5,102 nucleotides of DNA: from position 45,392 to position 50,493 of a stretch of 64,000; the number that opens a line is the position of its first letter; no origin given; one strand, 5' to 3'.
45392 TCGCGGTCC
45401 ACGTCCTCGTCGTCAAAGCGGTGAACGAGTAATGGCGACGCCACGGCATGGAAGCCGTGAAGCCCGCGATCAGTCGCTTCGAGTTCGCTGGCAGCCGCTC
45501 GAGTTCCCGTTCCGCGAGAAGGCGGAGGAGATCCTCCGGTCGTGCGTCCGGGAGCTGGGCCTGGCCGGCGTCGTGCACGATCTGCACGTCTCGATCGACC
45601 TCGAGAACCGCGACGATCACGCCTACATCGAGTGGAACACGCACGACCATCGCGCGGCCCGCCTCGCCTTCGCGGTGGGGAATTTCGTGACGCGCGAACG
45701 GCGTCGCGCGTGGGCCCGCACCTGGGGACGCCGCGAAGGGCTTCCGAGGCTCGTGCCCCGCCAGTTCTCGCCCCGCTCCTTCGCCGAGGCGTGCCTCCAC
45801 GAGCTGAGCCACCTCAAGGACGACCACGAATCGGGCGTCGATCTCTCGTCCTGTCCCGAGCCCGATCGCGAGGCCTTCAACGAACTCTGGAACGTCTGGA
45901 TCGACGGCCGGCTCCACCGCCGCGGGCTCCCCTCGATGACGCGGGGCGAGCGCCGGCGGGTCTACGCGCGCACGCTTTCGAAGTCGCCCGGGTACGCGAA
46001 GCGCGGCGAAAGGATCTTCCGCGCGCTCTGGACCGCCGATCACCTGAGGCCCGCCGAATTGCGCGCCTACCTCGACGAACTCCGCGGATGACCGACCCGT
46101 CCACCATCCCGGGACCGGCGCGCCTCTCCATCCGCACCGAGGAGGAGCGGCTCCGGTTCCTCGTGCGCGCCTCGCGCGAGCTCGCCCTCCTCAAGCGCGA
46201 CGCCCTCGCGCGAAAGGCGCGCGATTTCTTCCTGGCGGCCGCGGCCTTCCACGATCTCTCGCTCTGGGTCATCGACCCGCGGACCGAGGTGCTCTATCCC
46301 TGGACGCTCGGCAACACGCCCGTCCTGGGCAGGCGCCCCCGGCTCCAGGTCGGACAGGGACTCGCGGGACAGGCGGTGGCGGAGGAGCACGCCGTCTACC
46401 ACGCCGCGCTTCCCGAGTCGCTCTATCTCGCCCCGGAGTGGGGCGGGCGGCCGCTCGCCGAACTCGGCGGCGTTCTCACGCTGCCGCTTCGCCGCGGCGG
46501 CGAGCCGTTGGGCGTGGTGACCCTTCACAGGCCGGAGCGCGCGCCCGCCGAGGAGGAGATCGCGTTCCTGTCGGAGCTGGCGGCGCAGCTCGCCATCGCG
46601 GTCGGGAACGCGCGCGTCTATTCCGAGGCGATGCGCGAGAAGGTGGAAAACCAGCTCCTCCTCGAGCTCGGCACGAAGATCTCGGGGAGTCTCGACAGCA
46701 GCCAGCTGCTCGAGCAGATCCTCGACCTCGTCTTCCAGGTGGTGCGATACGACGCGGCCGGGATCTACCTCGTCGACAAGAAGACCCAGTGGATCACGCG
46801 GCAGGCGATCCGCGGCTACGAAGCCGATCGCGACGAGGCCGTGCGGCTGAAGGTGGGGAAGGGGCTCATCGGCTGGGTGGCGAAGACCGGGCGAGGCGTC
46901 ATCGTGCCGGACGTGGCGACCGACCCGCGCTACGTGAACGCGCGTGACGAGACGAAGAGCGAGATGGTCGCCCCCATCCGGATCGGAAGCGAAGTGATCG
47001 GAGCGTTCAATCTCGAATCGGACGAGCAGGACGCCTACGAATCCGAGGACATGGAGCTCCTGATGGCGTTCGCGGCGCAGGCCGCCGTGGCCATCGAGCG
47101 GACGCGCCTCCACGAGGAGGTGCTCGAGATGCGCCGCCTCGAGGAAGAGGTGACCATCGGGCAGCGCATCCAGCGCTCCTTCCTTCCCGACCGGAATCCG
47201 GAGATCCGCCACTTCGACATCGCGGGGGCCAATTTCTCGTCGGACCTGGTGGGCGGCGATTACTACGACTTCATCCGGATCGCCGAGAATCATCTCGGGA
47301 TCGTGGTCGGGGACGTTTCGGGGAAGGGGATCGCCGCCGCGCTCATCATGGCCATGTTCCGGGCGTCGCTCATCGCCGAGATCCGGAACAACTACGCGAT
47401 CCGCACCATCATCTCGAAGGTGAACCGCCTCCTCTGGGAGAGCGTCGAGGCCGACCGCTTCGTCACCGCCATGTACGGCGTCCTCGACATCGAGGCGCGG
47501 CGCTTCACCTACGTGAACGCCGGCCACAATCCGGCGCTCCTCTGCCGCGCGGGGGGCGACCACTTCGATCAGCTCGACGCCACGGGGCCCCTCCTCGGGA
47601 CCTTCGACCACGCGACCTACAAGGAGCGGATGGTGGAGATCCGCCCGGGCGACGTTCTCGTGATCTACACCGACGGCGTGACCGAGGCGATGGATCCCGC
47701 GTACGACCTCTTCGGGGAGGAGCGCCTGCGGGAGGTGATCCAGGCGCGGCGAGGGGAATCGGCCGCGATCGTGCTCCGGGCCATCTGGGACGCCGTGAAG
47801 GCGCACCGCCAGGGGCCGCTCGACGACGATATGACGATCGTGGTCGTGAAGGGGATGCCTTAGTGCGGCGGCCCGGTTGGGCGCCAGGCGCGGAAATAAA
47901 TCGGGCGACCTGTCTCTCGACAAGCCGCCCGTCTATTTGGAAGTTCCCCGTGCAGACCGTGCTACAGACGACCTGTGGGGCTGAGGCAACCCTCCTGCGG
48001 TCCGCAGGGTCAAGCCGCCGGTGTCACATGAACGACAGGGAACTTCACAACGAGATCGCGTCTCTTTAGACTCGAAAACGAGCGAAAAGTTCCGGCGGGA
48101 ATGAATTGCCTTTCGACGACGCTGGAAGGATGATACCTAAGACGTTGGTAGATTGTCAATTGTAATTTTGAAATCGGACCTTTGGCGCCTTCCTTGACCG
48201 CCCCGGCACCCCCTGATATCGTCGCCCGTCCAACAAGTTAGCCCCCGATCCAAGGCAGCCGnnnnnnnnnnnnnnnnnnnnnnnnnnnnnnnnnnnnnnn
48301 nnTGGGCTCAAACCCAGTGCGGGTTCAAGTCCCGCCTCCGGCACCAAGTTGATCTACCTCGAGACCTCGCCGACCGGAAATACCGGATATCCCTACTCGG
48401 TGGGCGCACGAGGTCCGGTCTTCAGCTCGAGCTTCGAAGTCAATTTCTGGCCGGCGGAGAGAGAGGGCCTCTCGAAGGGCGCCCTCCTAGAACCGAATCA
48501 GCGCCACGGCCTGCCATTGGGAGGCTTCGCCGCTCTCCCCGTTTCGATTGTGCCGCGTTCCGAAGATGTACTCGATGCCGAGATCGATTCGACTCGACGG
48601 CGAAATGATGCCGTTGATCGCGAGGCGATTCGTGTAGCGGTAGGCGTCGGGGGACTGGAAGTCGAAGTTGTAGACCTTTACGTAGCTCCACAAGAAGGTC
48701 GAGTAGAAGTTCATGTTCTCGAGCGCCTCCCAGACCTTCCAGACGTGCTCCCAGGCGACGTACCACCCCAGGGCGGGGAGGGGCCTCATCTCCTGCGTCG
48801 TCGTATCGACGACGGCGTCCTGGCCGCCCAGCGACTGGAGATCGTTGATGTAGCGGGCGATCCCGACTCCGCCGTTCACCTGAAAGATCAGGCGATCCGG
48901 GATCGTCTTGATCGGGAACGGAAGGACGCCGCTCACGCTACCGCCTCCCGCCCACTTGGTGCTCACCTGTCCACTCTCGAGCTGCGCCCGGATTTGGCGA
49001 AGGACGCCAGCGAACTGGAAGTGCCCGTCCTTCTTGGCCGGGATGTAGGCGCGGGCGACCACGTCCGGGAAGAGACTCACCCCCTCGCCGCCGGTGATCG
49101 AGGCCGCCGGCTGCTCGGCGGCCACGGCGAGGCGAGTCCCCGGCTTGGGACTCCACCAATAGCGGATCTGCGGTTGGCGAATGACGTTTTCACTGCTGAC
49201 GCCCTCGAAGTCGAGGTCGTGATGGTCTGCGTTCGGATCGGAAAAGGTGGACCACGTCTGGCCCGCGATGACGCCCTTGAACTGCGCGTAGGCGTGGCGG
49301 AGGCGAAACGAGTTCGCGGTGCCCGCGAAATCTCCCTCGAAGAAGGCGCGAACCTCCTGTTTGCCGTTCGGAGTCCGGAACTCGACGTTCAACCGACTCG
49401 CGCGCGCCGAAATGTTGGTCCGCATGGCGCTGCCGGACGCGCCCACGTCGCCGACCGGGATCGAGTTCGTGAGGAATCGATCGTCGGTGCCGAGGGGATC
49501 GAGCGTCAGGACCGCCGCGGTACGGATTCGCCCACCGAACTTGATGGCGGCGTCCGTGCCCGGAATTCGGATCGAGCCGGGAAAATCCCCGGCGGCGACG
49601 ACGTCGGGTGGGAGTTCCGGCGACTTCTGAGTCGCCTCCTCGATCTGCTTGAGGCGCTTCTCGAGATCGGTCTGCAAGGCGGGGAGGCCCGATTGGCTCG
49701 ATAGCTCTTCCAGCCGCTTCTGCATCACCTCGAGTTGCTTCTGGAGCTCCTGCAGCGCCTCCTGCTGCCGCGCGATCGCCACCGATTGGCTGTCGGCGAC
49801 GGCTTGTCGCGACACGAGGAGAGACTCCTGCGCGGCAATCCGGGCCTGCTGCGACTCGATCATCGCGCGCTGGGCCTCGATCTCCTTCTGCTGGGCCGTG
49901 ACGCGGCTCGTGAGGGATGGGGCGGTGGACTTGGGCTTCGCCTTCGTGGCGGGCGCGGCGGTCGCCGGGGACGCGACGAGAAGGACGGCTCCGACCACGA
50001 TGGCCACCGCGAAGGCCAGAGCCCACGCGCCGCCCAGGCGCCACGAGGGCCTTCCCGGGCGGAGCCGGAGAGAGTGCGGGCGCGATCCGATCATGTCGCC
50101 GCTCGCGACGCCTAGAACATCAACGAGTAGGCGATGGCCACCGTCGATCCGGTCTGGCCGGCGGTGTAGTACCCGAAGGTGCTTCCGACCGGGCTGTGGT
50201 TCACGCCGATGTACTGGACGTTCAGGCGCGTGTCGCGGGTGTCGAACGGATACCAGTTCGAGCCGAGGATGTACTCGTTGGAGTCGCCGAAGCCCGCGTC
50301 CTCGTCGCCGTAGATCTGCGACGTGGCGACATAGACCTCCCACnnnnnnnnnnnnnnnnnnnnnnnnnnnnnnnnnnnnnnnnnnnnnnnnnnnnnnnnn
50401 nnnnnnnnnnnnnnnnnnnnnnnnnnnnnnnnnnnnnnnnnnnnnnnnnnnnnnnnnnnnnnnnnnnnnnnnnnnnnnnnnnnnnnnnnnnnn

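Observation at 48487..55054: Minus-strand cluster: secreted amidohydrolase, porin, signal-peptide glutaminase, porin, coiled-coil porin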

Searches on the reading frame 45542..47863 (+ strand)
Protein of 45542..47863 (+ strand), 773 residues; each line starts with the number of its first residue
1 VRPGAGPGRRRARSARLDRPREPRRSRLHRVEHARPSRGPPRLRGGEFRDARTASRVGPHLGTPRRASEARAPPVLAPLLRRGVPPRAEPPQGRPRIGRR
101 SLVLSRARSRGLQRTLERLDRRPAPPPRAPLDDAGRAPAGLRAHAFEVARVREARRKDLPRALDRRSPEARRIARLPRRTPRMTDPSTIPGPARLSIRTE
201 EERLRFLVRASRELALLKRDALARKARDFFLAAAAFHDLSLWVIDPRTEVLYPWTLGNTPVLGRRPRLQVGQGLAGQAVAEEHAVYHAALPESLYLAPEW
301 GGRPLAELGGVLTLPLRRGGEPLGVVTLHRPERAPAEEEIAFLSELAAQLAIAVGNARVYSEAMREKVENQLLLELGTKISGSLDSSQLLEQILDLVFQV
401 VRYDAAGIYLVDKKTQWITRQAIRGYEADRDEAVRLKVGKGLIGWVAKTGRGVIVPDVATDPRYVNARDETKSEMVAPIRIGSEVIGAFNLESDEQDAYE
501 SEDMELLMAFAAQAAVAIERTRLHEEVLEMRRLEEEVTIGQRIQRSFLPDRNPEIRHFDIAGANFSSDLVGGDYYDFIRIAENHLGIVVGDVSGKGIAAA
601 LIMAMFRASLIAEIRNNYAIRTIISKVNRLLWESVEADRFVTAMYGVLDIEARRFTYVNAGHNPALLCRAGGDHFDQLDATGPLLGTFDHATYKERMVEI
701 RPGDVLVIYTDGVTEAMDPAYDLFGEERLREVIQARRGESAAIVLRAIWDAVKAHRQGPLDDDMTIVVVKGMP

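Call 65: search_protein_families(library=pfam, proteins=[window:45542-47863:+], max_evalue=0.0001)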
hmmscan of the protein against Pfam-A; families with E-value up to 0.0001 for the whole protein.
window:45542-47863:+ (773 aa): 4 families
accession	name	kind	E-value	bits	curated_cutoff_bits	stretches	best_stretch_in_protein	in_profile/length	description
PF07228.17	SpoIIE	-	6.5e-53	180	25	1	582-770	2-190/192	Stage II sporulation protein E (SpoIIE)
PF13185.12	GAF_2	-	2.4e-33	115.7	28.6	2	384-519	2-136/136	GAF domain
PF01590.32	GAF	-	1.7e-29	103.5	22.4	2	387-518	3-133/133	GAF domain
PF13492.12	GAF_3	-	2.9e-21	76.6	27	2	388-520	4-129/129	GAF domain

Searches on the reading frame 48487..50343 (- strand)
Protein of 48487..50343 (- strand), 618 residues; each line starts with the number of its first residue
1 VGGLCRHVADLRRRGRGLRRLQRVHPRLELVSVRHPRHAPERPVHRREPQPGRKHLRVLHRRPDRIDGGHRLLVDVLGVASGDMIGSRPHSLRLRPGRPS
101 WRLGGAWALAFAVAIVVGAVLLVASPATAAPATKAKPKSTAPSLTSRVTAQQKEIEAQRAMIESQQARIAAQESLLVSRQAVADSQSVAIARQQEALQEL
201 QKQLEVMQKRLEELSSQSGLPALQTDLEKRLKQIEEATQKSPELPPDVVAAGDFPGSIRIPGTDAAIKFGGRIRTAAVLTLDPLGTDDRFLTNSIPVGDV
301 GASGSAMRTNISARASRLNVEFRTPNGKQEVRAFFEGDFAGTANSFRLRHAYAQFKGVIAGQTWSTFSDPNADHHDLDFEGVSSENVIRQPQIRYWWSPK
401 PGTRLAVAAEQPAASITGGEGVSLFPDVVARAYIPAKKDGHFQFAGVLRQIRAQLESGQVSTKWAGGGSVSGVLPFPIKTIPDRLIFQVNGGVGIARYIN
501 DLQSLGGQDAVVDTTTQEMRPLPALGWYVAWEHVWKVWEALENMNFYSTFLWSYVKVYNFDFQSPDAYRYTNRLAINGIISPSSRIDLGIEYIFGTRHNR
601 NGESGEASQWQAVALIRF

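Call 3: search_protein_families(library=pfam, proteins=[window:48487-50343:-], max_evalue=0.01)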
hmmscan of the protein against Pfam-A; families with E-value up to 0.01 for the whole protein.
window:48487-50343:- (618 aa): 3 families
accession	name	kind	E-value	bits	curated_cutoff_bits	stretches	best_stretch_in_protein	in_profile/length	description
PF19577.5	DcaP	-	6.7e-18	65.3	27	1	262-603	64-395/410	DcaP outer membrane protein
PF02530.20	Porin_2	-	5.6e-09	36.3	22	1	260-541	27-275/357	Porin subfamily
PF05300.16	MIC19_MIC25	-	0.004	18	33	1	131-213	45-123/168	MICOS complex subunit MIC19/MIC25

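Call 4: search_protein_families(library=ncbifam, proteins=[window:48487-50343:-], max_evalue=0.01)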
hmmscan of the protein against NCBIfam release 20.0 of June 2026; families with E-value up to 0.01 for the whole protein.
window:48487-50343:- (618 aa): 2 families
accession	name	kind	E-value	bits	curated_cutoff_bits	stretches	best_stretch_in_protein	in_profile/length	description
NF049873.2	cytotoxin_MakE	exception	0.0061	15.6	360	1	137-214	228-301/352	alpha-pore-forming cytotoxin subunit MakE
TIGR02168.1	SMC_prok_B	equivalog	0.0081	13.9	567.35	0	143-238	341-437/1181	chromosome segregation protein SMC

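Call 51: search_solved_structures(query=window:48487-50094:-, max_evalue=1, show_alignments=1)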
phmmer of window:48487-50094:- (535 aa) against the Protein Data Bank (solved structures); distinct sequences matched with E-value up to 1: 3.
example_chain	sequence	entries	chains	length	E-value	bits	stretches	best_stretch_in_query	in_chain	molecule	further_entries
6eus_A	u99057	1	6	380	1.9e-15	59.7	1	215-348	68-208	DcaP-like protein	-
6u8y_C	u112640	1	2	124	0.24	13.2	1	11-76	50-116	Monovalent cation/H+ antiporter subunit G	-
6nx2_A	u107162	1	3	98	0.63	11.8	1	67-132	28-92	Design construct AAA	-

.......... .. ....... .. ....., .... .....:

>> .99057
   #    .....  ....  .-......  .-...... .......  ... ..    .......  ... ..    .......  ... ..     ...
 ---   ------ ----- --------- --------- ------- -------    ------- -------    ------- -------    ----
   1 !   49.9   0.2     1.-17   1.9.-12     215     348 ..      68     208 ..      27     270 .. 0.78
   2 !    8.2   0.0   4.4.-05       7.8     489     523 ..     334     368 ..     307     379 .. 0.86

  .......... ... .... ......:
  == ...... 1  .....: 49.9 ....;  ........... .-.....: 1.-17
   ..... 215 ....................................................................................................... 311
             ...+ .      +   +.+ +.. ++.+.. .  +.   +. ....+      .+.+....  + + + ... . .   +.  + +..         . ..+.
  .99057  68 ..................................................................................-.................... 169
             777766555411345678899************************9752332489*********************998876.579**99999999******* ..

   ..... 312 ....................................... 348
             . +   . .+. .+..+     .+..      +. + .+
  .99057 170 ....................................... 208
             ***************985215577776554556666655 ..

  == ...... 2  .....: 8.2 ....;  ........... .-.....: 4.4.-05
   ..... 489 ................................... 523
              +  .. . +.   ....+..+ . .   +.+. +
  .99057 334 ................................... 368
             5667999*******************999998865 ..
